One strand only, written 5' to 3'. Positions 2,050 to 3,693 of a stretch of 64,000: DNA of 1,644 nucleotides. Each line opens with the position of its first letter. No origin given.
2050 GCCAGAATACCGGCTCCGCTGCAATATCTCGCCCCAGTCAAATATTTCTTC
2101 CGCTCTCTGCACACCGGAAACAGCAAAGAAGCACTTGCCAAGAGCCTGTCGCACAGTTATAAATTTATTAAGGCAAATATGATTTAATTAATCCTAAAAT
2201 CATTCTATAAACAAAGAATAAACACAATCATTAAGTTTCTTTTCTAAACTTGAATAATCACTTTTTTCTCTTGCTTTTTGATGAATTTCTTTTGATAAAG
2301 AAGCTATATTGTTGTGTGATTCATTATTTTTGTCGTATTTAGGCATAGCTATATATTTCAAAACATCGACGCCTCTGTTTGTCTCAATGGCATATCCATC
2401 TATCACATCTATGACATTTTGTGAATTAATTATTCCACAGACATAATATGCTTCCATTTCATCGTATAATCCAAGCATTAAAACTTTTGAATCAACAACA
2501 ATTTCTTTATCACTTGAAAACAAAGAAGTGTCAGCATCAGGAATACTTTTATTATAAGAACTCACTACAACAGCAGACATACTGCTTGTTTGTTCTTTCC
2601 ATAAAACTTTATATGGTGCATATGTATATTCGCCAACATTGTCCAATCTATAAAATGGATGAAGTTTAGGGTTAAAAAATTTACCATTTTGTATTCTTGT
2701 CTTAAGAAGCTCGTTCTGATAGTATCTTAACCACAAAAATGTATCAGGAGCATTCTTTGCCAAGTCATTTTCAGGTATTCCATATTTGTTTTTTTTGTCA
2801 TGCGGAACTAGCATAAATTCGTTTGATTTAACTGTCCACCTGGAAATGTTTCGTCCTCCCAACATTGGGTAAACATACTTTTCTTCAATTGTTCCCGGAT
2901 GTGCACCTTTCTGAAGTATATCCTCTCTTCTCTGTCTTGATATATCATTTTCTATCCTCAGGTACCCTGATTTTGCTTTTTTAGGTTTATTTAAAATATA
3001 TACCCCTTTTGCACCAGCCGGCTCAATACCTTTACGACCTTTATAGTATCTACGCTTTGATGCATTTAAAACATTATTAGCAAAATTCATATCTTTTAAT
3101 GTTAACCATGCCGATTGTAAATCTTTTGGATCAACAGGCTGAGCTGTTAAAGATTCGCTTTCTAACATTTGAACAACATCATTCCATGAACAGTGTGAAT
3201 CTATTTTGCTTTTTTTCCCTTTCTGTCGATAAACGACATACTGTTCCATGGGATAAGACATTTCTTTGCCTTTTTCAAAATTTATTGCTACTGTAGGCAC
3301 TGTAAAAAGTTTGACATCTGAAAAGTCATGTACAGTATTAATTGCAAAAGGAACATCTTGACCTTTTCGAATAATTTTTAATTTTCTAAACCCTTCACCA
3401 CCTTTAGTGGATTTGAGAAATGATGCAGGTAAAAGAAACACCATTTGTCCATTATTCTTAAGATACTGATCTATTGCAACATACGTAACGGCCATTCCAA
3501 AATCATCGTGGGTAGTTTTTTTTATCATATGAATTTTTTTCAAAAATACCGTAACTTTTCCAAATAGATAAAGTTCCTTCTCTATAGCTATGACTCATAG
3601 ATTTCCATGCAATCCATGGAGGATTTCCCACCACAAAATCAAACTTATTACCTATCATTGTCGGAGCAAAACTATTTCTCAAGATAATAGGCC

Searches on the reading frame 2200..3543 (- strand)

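Call 84: search_protein_families(library=pfam, proteins=[window:2200-3543:-], max_evalue=0.001)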
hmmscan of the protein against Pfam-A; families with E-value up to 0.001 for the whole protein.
window:2200-3543:- (447 aa): 0 families

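Call 85: search_protein_families(library=padloc, proteins=[window:2200-3543:-], max_evalue=0.001)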
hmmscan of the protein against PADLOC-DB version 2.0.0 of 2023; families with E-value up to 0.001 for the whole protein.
window:2200-3543:- (447 aa): 4 families
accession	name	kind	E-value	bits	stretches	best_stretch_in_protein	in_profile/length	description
PDLC03625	REase_MTase_IIG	-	5.1e-147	489.4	1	6-445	662-1107/1109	Type IIG restriction enzyme-methyltransferase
PDLC03630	REase_MTase_IIG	-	2.4e-78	262.1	1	11-426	650-1054/1100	Type IIG restriction enzyme-methyltransferase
PDLC03580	REase_II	-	1.6e-43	146.8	1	14-426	666-1063/1112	Type II restriction enzyme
PDLC03310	MTase_II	-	4.6e-07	27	1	203-314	291-396/475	Type II methyltransferase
